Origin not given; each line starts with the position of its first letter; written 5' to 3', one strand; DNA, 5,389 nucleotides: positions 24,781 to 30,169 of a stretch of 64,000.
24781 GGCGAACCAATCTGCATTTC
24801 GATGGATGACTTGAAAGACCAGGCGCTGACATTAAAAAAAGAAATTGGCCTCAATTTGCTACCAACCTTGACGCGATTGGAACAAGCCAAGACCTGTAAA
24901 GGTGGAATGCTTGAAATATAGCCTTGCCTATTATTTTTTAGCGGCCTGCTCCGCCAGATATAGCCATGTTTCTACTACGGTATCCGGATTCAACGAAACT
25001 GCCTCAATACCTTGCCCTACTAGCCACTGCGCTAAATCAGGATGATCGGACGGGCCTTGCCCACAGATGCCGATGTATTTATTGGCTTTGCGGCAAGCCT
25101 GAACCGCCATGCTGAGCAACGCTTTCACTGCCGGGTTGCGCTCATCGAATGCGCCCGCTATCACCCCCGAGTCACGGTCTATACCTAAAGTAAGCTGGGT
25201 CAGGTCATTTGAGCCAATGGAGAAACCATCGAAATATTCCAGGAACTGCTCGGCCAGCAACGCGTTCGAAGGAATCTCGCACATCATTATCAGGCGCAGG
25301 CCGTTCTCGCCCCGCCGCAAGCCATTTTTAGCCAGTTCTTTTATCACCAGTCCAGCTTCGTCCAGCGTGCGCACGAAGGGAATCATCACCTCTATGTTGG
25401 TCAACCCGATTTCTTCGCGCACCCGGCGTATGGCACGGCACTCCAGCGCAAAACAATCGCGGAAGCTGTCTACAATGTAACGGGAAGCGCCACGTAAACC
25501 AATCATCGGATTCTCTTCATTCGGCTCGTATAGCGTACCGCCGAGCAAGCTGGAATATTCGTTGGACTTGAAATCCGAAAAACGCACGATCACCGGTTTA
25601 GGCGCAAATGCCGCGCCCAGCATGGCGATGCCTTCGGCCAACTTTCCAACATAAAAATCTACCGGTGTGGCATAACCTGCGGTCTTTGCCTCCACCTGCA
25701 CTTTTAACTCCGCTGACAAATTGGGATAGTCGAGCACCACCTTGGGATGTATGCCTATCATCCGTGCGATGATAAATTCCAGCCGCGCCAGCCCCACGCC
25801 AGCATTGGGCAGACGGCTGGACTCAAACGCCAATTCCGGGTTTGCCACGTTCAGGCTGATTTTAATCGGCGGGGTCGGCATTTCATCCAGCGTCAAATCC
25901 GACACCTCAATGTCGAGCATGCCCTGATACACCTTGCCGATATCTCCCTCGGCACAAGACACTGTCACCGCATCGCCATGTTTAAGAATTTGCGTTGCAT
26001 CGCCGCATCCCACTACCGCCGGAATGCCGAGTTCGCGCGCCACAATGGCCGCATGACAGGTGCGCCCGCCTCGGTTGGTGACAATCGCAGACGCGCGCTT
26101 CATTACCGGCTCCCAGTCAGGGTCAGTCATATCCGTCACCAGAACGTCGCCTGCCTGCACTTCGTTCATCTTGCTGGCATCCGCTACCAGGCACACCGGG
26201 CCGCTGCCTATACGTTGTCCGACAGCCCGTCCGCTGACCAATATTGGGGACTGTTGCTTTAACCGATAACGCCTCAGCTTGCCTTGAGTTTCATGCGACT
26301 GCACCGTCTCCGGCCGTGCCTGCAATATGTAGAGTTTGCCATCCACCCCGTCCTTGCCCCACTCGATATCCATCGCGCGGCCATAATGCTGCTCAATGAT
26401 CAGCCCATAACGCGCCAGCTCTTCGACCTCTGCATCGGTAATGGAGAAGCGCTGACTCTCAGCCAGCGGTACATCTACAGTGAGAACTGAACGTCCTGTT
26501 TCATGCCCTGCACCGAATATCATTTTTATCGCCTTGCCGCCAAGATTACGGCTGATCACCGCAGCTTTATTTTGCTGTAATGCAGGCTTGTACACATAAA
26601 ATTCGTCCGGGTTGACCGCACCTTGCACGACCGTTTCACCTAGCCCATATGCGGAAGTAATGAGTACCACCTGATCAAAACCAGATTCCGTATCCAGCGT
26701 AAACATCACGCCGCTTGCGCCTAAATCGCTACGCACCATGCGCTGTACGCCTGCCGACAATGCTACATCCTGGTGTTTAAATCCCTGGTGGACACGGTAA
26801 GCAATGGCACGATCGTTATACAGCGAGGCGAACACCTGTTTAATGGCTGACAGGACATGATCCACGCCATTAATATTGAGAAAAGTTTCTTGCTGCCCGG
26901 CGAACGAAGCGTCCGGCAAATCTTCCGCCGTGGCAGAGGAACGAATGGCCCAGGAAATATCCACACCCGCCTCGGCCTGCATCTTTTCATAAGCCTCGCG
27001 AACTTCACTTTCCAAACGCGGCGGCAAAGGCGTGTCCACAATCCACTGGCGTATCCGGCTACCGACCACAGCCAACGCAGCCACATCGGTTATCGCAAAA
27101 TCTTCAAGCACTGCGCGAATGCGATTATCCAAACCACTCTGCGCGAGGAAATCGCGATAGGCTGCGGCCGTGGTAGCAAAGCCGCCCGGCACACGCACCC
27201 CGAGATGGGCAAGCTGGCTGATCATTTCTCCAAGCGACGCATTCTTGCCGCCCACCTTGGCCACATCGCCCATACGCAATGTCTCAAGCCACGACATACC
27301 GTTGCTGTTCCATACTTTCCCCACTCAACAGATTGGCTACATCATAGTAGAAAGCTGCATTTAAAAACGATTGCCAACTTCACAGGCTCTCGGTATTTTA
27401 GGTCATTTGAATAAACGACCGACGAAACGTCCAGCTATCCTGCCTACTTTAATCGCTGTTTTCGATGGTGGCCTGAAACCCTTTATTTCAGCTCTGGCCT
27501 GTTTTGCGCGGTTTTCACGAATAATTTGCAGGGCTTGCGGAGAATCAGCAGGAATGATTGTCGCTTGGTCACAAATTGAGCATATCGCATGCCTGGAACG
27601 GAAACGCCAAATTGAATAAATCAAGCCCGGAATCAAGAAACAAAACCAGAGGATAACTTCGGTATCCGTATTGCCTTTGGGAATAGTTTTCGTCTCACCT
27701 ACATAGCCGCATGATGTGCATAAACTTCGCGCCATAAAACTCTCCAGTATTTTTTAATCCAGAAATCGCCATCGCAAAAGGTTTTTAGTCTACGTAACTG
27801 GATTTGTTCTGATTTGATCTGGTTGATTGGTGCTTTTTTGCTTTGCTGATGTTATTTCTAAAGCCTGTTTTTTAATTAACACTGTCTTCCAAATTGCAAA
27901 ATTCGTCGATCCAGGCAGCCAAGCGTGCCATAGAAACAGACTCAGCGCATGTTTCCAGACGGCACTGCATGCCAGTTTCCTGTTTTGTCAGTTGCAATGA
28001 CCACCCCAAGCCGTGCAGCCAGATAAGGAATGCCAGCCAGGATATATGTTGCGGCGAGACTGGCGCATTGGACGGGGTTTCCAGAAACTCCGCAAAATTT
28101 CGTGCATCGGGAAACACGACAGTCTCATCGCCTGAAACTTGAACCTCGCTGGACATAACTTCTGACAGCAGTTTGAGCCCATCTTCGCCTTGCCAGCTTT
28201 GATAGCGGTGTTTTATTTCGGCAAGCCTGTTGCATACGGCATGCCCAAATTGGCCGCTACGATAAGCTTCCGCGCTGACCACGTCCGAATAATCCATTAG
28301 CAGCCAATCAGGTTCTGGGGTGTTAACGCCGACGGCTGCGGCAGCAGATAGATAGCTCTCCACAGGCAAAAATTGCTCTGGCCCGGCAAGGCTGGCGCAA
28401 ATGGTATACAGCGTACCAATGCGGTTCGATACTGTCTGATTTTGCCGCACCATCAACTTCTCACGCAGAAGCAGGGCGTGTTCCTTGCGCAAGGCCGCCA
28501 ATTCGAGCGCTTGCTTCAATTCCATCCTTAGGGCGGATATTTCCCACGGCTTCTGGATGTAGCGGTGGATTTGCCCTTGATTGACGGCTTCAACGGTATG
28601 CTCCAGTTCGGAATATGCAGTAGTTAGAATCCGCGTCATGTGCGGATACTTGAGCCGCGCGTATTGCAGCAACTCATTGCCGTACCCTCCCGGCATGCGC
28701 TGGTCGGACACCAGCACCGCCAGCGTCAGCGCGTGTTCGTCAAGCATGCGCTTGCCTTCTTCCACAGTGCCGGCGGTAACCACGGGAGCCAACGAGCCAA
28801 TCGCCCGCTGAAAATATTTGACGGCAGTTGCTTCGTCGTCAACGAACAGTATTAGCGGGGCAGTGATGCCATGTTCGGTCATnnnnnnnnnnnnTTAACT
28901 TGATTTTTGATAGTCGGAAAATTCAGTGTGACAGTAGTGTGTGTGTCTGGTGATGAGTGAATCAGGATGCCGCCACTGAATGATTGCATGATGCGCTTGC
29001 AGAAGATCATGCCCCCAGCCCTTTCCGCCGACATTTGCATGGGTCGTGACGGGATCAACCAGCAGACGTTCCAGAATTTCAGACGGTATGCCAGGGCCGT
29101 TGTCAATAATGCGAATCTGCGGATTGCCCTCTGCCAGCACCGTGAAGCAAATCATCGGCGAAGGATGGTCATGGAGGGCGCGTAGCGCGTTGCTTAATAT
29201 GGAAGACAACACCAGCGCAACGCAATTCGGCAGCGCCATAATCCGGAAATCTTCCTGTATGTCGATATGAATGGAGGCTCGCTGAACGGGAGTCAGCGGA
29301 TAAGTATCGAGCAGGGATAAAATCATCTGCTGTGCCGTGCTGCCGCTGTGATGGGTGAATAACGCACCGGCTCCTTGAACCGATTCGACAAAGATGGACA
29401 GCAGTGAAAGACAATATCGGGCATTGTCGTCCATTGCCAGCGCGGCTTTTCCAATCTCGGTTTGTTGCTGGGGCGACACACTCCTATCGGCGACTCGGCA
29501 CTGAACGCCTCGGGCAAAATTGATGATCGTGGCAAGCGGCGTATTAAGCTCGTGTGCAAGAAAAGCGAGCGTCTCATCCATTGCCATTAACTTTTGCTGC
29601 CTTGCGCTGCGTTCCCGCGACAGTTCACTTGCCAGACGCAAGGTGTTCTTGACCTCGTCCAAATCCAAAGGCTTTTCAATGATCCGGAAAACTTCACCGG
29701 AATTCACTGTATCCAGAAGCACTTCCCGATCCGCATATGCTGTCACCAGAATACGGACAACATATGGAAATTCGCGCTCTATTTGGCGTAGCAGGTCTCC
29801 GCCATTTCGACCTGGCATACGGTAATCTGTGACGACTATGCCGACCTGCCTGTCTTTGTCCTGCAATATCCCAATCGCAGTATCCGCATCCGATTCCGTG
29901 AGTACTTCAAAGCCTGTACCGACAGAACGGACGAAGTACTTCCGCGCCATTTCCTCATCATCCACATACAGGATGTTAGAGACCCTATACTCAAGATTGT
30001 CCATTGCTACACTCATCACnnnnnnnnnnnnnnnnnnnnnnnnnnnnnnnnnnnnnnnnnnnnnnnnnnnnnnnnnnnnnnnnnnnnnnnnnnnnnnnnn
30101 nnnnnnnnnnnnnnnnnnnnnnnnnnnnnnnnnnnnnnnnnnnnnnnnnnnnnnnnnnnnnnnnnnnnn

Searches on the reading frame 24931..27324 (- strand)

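Call 17: search_protein_families(library=pfam, proteins=[window:24931-27324:-], max_evalue=0.001)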
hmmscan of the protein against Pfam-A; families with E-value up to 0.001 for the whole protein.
window:24931-27324:- (797 aa): 3 families
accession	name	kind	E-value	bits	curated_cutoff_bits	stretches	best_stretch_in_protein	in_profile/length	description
PF01326.24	PPDK_N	-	3.9e-122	408.1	27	1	23-349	3-319/328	Pyruvate phosphate dikinase, AMP/ATP-binding domain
PF02896.24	PEP-utilizers_C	-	1.6e-57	195.4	22.8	1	486-789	19-287/293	PEP-utilising enzyme, PEP-binding domain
PF00391.29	PEP-utilizers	-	7.5e-29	99.6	23.1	1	390-460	2-72/72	PEP-utilising enzyme, mobile domain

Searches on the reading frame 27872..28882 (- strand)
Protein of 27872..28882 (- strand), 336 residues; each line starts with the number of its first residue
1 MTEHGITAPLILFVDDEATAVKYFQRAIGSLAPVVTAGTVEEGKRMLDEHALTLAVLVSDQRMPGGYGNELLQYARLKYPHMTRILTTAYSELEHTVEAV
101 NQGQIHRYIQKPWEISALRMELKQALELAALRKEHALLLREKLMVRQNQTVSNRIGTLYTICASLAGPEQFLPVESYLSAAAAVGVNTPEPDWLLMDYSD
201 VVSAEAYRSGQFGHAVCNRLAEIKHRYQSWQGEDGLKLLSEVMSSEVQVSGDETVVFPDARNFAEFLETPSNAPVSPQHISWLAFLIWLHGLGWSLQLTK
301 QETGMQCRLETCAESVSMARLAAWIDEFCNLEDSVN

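Call 17: search_protein_families(library=pfam, proteins=[window:27872-28882:-], max_evalue=0.001)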
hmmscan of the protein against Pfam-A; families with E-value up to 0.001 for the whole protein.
window:27872-28882:- (336 aa): 1 family
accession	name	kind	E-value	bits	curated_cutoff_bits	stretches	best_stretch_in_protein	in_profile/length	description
PF00072.30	Response_reg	-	5.3e-12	46.3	30.2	1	11-120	1-108/111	Response regulator receiver domain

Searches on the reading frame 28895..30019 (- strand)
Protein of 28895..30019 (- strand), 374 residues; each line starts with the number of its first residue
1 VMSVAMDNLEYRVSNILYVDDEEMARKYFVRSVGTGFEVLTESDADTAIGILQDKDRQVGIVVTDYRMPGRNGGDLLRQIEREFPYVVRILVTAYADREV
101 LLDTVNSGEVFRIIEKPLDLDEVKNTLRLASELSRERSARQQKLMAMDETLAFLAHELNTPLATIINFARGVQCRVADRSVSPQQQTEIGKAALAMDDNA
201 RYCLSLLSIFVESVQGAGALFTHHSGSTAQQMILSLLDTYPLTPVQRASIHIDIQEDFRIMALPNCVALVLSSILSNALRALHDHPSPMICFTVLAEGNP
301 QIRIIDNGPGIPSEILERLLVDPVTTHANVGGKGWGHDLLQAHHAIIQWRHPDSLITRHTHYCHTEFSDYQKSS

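Call 17: search_protein_families(library=pfam, proteins=[window:28895-30019:-], max_evalue=0.001)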
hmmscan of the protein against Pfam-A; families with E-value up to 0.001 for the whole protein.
window:28895-30019:- (374 aa): 3 families
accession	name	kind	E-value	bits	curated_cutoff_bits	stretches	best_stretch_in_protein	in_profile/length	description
PF00072.30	Response_reg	-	2e-14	54.1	30.2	1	16-127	1-110/111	Response regulator receiver domain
PF02518.31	HATPase_c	-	3.8e-07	31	26.4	1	268-346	7-83/111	Histidine kinase-, DNA gyrase B-, and HSP90-like ATPase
PF00512.31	HisKA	-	4.1e-05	24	26.9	1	147-173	2-28/66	His Kinase A (phospho-acceptor) domain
